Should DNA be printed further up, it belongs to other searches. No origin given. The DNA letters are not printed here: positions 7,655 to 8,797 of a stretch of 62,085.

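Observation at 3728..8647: AT-rich single-gene islet encoding a DEDD exonuclease + RecQ core + UvrD-like helicase fusion (1639 aa)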

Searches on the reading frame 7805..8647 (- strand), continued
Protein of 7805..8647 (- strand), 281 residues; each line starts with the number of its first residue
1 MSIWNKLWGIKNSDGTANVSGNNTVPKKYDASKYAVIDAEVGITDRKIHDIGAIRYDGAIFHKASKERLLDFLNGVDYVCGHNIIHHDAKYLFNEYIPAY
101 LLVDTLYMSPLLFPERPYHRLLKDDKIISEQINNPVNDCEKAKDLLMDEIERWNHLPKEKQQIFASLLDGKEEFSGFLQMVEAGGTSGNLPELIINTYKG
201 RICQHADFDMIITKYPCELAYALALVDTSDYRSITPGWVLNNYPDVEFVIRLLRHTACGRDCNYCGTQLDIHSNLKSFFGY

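Call 89: fold_search(model_id=the predicted structure, library=viral)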
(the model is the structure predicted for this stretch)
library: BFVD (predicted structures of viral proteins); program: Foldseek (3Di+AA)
matches with E <= 10: 401; with E <= 0.001: 5
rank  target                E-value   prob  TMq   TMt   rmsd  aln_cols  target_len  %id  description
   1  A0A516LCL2            2.3e-05  1.00  0.37  0.50   4.6       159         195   21  (no name in the UniProt tables at hand)
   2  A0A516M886            8.5e-05  1.00  0.38  0.31  14.1       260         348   18  (no name in the UniProt tables at hand)
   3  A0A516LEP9            4.2e-04  1.00  0.37  0.18  14.5       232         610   16  (no name in the UniProt tables at hand)
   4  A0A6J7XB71            4.2e-04  1.00  0.28  0.33  14.3       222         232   16  Ribonuclease H-like domain containing protein [uncultured Caudovirales phage]
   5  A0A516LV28            6.1e-04  1.00  0.35  0.17   5.9       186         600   19  (no name in the UniProt tables at hand)
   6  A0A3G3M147            1.1e-03  1.00  0.29  0.29  11.2       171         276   17  (no name in the UniProt tables at hand)
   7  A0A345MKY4            1.2e-03  1.00  0.37  0.23  15.3       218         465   18  (no name in the UniProt tables at hand)
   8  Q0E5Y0                1.9e-03  1.00  0.24  0.19  16.5       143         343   17  YprB ribonuclease H-like domain-containing protein [Pseudomonas phage LKA1]
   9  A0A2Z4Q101            2.5e-03  1.00  0.31  0.48   8.4       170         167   22  (no name in the UniProt tables at hand)
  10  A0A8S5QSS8            2.7e-03  1.00  0.25  0.21  18.5       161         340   16  DNA polymerase B [Podoviridae sp. ctRnx2]
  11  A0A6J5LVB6            3.0e-03  0.99  0.37  0.13  19.6       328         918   10  DNA-directed DNA polymerase [uncultured Caudovirales phage]
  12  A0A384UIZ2            3.5e-03  0.99  0.24  0.20  17.2       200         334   16  (no name in the UniProt tables at hand)
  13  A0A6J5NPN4            3.9e-03  1.00  0.39  0.18  15.4       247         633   16  PolA DNA polymerase I - 3'-5' exonuclease and polymerase domains [uncultured Caudovirales phage]
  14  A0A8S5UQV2            4.4e-03  1.00  0.34  0.12   6.4       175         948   18  DNA polymerase [Podoviridae sp. ctQyH19]
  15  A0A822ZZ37            6.4e-03  0.96  0.24  0.13  21.0       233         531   18  (no name in the UniProt tables at hand)
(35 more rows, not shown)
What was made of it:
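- On DEDD (DnaQ-like) 3'-5' exonuclease superfamily: BFVD returns RNase H-like, YprB-like, DnaQ and polymerase exonuclease domains, 5 of them at E<=1e-3 (call 89).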
